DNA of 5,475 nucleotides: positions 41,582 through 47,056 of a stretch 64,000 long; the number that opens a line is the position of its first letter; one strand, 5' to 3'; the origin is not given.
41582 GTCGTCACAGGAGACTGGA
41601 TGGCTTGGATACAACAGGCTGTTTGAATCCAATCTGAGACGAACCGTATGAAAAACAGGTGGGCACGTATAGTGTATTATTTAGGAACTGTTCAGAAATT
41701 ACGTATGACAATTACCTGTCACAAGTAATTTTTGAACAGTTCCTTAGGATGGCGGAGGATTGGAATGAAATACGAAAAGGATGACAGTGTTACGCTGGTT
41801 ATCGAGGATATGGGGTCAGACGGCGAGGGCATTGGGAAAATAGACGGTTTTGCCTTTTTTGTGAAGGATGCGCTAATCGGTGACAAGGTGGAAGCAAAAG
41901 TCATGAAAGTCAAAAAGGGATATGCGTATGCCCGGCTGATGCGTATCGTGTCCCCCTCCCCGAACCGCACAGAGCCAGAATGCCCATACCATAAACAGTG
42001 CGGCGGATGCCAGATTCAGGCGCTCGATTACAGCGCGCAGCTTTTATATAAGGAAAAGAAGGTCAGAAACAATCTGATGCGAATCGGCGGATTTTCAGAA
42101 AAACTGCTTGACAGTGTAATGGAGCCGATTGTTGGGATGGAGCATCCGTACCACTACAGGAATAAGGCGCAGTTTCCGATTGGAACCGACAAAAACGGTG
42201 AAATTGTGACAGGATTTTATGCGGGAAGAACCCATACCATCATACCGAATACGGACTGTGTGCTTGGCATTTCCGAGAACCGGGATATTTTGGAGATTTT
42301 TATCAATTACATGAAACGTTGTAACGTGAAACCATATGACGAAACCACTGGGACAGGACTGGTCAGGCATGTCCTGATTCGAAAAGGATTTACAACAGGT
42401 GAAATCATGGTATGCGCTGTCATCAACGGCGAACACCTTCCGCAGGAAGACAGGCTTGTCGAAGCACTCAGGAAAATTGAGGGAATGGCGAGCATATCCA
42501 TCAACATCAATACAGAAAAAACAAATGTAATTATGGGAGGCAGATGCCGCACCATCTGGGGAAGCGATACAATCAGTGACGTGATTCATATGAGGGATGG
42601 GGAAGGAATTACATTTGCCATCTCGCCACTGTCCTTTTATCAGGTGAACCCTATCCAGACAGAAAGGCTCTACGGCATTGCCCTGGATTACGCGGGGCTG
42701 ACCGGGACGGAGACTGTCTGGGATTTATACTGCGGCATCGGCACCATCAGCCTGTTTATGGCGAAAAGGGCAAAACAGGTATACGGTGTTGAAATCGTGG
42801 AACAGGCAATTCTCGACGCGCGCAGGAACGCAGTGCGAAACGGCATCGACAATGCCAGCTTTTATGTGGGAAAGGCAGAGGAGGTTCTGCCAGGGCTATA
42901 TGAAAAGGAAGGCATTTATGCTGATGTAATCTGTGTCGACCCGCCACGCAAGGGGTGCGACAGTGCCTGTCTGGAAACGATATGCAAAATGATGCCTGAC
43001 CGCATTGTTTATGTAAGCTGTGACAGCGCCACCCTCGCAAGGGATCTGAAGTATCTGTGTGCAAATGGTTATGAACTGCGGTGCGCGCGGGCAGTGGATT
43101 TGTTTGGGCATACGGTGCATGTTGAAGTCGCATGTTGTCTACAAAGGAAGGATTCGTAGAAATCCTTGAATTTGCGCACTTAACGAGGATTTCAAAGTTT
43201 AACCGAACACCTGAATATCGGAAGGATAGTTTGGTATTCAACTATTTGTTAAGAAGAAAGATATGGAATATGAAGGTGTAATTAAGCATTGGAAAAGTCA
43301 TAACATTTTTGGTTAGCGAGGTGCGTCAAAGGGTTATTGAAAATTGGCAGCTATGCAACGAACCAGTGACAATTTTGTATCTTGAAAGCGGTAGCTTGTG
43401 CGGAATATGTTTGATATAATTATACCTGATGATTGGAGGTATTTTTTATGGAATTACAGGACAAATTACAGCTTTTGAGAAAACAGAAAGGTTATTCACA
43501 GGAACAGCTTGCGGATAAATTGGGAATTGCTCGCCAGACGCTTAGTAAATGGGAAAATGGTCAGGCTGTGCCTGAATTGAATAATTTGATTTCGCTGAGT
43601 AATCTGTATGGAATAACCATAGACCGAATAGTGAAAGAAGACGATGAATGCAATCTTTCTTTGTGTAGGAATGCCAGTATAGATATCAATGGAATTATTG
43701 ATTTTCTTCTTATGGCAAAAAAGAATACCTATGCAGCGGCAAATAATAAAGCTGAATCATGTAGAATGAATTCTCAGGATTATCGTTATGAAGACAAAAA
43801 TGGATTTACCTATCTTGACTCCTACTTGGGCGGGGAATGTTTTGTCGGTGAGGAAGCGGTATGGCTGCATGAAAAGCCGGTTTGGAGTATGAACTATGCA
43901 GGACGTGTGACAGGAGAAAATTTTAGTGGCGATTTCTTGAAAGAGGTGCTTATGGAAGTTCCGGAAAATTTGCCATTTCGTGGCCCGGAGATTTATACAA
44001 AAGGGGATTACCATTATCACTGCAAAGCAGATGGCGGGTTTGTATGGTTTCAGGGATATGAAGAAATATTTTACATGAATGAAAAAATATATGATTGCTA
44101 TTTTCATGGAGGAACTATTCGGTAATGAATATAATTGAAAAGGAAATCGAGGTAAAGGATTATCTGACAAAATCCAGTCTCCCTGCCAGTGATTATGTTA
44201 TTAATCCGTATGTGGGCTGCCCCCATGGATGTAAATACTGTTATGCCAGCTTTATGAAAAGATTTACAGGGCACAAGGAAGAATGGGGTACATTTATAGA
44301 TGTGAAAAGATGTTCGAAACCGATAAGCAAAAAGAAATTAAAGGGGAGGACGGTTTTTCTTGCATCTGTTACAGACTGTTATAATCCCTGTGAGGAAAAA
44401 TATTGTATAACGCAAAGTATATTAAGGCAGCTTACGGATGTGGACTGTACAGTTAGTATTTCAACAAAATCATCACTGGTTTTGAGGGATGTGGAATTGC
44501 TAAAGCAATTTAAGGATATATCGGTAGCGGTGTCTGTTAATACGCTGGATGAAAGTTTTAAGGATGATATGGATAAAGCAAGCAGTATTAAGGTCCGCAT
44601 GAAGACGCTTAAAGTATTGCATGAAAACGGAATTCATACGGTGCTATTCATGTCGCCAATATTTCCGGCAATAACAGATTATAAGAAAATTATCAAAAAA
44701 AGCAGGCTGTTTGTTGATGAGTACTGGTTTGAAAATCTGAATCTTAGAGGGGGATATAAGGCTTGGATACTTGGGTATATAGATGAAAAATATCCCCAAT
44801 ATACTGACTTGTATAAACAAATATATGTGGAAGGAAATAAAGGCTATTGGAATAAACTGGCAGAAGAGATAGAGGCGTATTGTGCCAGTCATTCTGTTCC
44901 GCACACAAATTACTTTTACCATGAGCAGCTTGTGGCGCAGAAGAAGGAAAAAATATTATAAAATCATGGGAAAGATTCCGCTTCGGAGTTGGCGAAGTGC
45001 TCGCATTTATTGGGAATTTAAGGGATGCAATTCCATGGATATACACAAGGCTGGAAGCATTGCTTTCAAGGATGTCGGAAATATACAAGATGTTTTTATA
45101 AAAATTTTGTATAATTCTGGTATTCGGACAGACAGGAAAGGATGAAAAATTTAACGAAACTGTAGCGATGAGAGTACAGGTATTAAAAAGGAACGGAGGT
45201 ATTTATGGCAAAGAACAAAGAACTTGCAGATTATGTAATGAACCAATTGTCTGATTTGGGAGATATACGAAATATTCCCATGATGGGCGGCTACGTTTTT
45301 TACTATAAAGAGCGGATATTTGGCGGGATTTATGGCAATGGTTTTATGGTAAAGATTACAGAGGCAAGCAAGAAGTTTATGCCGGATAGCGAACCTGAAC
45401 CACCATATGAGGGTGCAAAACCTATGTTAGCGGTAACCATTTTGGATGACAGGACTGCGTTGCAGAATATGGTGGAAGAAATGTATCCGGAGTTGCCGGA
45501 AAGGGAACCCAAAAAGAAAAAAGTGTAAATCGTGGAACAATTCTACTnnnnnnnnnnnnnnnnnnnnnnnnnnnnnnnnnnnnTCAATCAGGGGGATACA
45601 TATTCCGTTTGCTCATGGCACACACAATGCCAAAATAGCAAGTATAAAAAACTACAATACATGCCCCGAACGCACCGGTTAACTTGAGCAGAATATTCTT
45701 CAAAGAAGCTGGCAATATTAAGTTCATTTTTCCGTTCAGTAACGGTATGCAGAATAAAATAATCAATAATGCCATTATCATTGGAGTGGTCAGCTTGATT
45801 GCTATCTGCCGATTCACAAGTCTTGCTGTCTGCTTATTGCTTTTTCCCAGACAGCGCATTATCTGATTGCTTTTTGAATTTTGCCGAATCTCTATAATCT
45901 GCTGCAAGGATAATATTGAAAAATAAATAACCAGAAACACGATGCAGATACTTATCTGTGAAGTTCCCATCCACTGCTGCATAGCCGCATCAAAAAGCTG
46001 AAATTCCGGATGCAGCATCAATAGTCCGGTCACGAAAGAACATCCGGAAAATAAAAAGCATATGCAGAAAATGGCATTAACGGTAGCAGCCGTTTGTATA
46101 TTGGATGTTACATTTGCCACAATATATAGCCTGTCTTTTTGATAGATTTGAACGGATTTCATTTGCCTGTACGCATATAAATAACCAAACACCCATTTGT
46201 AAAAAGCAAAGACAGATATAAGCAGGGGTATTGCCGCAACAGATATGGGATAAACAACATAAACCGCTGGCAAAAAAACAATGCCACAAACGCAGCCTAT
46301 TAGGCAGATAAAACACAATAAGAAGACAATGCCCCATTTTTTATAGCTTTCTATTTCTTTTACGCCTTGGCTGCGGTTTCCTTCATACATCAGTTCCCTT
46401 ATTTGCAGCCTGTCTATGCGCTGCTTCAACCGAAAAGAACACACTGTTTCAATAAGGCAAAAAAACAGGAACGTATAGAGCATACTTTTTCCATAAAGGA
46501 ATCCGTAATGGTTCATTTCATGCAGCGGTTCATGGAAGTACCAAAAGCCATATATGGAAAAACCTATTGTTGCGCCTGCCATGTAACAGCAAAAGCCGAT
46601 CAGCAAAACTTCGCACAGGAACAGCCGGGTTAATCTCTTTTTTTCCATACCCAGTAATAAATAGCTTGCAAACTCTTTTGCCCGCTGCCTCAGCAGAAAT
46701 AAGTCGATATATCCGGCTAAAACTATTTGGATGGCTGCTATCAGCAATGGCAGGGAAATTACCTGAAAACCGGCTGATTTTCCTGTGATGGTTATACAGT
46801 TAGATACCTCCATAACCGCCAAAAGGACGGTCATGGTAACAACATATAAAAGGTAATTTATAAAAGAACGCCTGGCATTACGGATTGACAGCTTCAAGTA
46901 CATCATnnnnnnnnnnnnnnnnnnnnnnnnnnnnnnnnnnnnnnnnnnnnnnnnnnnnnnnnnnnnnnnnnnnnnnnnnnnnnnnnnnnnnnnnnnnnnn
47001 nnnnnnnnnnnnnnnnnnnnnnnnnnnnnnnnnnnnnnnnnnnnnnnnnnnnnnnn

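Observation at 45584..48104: One-component Bce-like system: repressor fused to the ABC ATPase, permease without ectodomain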

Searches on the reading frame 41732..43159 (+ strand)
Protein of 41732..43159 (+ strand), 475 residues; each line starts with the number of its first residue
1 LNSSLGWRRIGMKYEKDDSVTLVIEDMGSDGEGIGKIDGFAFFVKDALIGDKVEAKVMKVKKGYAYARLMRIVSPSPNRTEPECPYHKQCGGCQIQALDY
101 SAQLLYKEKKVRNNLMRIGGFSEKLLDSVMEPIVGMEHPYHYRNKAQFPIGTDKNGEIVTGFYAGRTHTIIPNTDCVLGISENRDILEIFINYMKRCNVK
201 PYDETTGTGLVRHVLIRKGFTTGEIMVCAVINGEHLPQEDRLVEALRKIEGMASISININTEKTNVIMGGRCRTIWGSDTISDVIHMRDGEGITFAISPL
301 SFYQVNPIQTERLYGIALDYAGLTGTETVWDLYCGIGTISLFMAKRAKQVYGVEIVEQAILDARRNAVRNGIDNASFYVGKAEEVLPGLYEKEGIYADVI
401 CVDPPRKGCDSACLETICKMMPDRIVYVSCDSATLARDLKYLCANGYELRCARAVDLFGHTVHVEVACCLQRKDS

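Call 82: search_protein_families(library=pfam, proteins=[window:41732-43159:+], max_evalue=0.00001)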
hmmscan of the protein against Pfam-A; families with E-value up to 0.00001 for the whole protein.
window:41732-43159:+ (475 aa): 4 families
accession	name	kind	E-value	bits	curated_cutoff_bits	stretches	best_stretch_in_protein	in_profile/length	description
PF05958.17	tRNA_U5-meth_tr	-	9.4e-19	68.1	23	1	273-472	151-356/357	tRNA (Uracil-5-)-methyltransferase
PF13847.12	Methyltransf_31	-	5e-12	46.2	27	1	326-442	4-122/145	Methyltransferase domain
PF01938.26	TRAM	-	2.1e-10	40.8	21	1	21-69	9-60/61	TRAM domain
PF13649.12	Methyltransf_25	-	4e-07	31.1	27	1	329-387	1-59/97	Methyltransferase domain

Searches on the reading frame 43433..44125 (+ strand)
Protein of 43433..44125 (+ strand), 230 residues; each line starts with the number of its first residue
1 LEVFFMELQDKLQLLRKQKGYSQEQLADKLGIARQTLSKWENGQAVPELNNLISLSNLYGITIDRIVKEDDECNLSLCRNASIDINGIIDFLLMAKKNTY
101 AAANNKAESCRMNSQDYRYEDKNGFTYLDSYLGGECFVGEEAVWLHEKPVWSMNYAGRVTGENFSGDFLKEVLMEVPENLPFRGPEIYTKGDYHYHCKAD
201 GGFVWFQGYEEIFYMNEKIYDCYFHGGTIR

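Call 3: search_protein_families(library=pfam, proteins=[window:43433-44125:+], max_evalue=0.01)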
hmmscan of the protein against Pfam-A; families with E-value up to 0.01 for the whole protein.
window:43433-44125:+ (230 aa): 11 families
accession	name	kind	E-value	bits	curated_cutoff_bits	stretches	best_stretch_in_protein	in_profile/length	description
PF18931.5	DUF5680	-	2.5e-35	121.4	25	1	129-229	1-104/104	Domain of unknown function (DUF5680)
PF01381.28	HTH_3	-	4.4e-18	65.5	23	1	13-65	2-54/55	Helix-turn-helix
PF12844.13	HTH_19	-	3.3e-13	49.7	30.2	1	11-68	3-60/64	Helix-turn-helix domain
PF13560.12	HTH_31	-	2.2e-10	41.1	27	1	11-62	5-57/64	Helix-turn-helix domain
PF13443.12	HTH_26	-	1.1e-05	26.1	22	1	11-64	1-55/63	Cro/C1-type HTH DNA-binding domain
PF07022.19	Phage_CI_repr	-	4.8e-05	24.1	22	1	22-72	14-63/65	Bacteriophage CI repressor helix-turn-helix domain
PF13384.12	HTH_23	-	0.00043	20.5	24.6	1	14-40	12-37/50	Homeodomain-like domain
PF13518.12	HTH_28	-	0.00072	20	25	1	15-42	7-34/52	Helix-turn-helix domain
PF08279.18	HTH_11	-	0.0017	18.6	25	1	8-38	2-33/55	HTH domain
PF13022.12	HTH_Tnp_1_2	-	0.0042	17.6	27.9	1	17-46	20-52/122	Helix-turn-helix of insertion element transposase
PF13413.12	HTH_25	-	0.0081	16.4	24.6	0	12-44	2-34/62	Helix-turn-helix domain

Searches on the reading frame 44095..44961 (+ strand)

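Call 82: search_protein_families(library=pfam, proteins=[window:44095-44961:+], max_evalue=0.00001)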
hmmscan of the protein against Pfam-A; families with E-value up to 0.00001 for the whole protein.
window:44095-44961:+ (288 aa): 1 family
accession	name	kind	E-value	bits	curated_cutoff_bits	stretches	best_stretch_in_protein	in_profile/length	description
PF04055.27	Radical_SAM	-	3.6e-17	63.5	29.5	1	36-195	1-156/166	Radical SAM superfamily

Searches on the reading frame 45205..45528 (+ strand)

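Call 3: search_protein_families(library=pfam, proteins=[window:45205-45528:+], max_evalue=0.01)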
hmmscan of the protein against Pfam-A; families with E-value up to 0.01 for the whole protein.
window:45205-45528:+ (107 aa): 1 family
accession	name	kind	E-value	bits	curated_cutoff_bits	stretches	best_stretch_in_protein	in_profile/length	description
PF04993.18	TfoX_N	-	3.6e-08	33.8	30.1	1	14-84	2-78/91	TfoX N-terminal domain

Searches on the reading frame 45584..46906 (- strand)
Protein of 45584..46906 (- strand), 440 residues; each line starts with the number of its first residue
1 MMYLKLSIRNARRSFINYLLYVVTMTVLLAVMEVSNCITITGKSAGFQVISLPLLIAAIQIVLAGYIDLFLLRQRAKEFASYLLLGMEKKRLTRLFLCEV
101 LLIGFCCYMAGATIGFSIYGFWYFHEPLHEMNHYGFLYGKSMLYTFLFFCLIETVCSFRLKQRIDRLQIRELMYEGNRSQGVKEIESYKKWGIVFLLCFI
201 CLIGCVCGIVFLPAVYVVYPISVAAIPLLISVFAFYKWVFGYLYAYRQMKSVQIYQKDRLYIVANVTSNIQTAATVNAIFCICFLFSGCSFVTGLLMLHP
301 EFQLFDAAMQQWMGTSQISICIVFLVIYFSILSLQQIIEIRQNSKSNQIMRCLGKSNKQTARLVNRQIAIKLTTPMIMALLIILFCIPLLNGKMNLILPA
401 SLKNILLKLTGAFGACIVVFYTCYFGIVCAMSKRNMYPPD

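Call 3: search_protein_families(library=pfam, proteins=[window:45584-46906:-], max_evalue=0.01)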
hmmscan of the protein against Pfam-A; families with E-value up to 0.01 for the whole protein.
window:45584-46906:- (440 aa): 1 family
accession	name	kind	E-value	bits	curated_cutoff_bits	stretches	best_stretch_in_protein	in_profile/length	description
PF02687.27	FtsX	-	2.3e-13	50.7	25.5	2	52-159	3-114/120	FtsX-like permease C-terminal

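Call 4: search_protein_families(library=ncbifam, proteins=[window:45584-46906:-], max_evalue=0.01)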
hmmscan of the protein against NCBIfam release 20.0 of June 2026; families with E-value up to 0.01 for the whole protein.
window:45584-46906:- (440 aa): 0 families

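Call 8: search_solved_structures(query=window:45584-46906:-, max_evalue=1)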
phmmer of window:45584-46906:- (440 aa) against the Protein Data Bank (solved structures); distinct sequences matched with E-value up to 1: 0.

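Call 71: search_protein_families(library=padloc, proteins=[window:45584-46906:-], max_evalue=0.001)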
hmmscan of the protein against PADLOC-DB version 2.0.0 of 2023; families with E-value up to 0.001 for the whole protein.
window:45584-46906:- (440 aa): 0 families
